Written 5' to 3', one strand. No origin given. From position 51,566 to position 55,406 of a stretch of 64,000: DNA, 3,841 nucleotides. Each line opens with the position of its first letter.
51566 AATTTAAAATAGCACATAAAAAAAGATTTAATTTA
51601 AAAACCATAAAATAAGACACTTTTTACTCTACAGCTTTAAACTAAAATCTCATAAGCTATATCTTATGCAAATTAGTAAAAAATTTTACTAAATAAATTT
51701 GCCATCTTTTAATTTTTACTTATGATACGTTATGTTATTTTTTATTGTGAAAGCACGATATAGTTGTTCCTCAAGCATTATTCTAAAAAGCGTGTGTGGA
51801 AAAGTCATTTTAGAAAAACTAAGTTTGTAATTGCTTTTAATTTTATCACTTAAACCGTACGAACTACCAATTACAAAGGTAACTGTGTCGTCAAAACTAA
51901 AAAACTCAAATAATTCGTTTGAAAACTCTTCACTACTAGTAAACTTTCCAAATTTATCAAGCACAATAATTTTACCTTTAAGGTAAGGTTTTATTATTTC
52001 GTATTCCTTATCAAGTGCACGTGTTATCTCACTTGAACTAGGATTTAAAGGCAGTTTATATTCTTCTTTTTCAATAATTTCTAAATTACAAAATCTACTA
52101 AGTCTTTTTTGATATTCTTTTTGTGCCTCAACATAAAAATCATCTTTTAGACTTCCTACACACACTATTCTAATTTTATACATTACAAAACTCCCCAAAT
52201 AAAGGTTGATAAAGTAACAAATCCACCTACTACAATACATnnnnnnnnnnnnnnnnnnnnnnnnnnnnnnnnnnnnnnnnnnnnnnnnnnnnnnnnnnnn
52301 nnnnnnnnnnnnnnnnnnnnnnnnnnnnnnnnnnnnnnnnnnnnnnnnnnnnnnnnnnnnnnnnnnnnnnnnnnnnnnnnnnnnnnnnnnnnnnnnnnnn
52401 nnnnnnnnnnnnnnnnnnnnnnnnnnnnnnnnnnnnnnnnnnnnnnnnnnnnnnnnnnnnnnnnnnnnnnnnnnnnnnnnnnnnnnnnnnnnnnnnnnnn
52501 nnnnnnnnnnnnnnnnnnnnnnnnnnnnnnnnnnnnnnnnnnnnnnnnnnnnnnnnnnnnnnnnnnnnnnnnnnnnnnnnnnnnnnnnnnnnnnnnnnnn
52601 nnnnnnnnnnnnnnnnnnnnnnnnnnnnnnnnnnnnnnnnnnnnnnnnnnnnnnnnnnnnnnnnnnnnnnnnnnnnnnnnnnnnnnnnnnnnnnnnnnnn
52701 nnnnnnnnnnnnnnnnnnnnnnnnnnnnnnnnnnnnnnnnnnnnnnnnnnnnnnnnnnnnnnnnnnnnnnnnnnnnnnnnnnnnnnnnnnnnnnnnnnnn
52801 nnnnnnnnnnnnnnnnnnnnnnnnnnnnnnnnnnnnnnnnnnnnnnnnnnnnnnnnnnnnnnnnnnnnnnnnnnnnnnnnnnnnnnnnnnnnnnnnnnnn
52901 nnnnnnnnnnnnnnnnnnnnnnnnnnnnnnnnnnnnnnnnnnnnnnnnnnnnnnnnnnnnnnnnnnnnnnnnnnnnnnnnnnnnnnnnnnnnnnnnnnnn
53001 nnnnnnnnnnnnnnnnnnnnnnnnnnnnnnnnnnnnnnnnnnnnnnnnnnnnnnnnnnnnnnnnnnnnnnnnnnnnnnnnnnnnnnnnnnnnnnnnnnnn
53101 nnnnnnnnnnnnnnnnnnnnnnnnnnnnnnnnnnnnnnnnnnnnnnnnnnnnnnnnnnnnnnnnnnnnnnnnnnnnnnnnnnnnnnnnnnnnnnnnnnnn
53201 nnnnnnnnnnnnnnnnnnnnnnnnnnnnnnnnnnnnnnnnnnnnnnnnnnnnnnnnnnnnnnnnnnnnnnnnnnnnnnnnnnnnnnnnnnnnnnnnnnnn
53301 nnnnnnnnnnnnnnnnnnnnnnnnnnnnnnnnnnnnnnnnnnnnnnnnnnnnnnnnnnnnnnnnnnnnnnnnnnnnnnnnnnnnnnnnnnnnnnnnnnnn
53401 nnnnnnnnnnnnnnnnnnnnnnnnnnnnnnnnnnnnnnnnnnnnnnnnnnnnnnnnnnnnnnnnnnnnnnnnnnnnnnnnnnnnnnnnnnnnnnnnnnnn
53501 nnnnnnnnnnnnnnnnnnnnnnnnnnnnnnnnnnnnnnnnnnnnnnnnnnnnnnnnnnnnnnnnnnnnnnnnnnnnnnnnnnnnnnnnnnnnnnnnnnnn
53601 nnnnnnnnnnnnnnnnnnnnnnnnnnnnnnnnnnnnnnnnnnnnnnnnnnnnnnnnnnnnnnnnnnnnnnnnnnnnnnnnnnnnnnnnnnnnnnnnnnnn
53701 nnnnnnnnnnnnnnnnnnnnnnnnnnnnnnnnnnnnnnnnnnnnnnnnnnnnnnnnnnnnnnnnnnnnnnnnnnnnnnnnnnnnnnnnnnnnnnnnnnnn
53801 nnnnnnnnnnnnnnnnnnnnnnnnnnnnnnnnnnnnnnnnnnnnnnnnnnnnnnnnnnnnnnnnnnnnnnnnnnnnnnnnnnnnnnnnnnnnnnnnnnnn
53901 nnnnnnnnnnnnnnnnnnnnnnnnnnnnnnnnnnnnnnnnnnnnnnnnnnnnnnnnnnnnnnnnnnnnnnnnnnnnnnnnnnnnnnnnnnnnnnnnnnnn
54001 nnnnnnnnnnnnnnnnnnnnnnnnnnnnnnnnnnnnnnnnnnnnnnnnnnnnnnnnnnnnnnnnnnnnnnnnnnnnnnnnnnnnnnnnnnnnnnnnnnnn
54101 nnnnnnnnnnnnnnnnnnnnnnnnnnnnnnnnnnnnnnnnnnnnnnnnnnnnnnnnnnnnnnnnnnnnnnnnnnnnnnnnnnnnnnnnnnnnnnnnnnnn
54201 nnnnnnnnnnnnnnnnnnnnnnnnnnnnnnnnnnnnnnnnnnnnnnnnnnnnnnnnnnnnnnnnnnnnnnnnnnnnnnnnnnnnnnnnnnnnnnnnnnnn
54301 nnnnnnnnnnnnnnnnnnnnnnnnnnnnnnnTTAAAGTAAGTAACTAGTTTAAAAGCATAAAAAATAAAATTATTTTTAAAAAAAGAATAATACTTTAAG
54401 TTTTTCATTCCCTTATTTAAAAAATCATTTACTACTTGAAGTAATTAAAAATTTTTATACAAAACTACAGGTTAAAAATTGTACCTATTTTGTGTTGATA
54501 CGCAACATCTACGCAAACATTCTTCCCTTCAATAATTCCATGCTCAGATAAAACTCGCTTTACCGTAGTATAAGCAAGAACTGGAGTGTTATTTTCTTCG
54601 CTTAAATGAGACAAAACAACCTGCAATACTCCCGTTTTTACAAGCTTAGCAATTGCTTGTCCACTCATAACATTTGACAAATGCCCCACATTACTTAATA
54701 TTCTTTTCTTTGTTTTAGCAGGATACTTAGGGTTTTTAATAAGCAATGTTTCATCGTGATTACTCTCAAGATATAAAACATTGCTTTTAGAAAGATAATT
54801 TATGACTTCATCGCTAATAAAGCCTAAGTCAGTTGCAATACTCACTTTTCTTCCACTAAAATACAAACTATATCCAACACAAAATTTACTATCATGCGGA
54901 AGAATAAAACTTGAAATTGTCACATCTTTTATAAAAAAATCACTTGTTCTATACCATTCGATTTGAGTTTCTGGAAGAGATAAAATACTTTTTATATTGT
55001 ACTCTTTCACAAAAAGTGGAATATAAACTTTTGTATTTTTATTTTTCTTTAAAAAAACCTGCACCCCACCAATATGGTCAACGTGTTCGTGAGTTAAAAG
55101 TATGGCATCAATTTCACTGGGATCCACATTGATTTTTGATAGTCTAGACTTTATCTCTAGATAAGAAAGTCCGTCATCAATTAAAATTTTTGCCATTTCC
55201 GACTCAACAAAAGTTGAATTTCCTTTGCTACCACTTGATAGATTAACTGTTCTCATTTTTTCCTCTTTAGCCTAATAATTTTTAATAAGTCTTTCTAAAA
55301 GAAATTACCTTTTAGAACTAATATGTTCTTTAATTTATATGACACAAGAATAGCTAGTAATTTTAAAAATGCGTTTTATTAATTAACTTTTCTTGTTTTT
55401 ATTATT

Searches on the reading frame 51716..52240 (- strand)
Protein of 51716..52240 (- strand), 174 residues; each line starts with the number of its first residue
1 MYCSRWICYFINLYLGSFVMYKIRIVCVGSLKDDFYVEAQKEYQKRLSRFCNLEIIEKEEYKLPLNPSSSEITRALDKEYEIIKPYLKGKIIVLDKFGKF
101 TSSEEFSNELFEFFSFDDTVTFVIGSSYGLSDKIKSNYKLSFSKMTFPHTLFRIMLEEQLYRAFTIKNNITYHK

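Call 7: search_protein_families(library=ncbifam, proteins=[window:51716-52240:-], max_evalue=0.00001)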
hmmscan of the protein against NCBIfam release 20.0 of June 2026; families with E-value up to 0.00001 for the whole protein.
window:51716-52240:- (174 aa): 9 families
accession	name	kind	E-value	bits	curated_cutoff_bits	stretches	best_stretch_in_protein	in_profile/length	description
NF000985.0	PRK00103.1-3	equivalog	8.8e-43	145.9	172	1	22-174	2-159/159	23S rRNA (pseudouridine(1915)-N(3))-methyltransferase RlmH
TIGR00246.1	tRNA_RlmH_YbeA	equivalog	2.2e-33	115.4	149.7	1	22-174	2-154/155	23S rRNA (pseudouridine(1915)-N(3))-methyltransferase RlmH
NF000986.0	PRK00103.1-4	equivalog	9.6e-29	100.6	141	1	22-174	2-155/156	23S rRNA (pseudouridine(1915)-N(3))-methyltransferase RlmH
NF000990.0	PRK00103.2-4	equivalog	1.1e-25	90.4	207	1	22-173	2-155/157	23S rRNA (pseudouridine(1915)-N(3))-methyltransferase RlmH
NF000989.0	PRK00103.2-3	equivalog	6.3e-21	75.1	169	1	22-174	2-159/160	23S rRNA (pseudouridine(1915)-N(3))-methyltransferase RlmH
NF000984.0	PRK00103.1-1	equivalog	9.3e-21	74.3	242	1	22-174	2-155/156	23S rRNA (pseudouridine(1915)-N(3))-methyltransferase RlmH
NF000988.0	PRK00103.2-2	equivalog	1.9e-19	70.2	199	1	22-174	2-155/156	23S rRNA (pseudouridine(1915)-N(3))-methyltransferase RlmH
NF000991.0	PRK00103.2-5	equivalog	1.1e-14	54.6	216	1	23-174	3-159/160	23S rRNA (pseudouridine(1915)-N(3))-methyltransferase RlmH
NF000987.0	PRK00103.2-1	equivalog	1.2e-14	55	210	1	22-174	2-151/151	23S rRNA (pseudouridine(1915)-N(3))-methyltransferase RlmH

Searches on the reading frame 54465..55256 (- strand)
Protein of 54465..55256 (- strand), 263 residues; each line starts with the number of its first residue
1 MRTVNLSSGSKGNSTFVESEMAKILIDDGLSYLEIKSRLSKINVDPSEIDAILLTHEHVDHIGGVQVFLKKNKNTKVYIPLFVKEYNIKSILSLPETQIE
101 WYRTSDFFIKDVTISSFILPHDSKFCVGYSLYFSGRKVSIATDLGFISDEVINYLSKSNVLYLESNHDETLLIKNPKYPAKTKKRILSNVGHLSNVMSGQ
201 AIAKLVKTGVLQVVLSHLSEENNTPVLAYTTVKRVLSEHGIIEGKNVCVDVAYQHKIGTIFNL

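Call 69: search_protein_families(library=pfam, proteins=[window:54465-55256:-], max_evalue=0.001)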
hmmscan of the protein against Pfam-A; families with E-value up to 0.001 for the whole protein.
window:54465-55256:- (263 aa): 5 families
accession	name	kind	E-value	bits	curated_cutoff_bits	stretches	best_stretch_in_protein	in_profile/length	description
PF12706.13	Lactamase_B_2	-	2.5e-16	60.3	27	1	24-217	3-199/200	Beta-lactamase superfamily domain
PF00753.33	Lactamase_B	-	1.2e-15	58.4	22.7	1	11-153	5-159/196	Metallo-beta-lactamase superfamily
PF16661.11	Lactamase_B_6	-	4.8e-06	26.5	27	1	18-83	3-75/193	Metallo-beta-lactamase superfamily domain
PF23023.1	Anti-Pycsar_Apyc1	-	0.00011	22.2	50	1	13-83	21-89/250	Anti-Pycsar protein Apyc1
PF19583.5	ODP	-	0.00071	19.9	27.2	0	13-84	4-80/194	ODP family beta lactamase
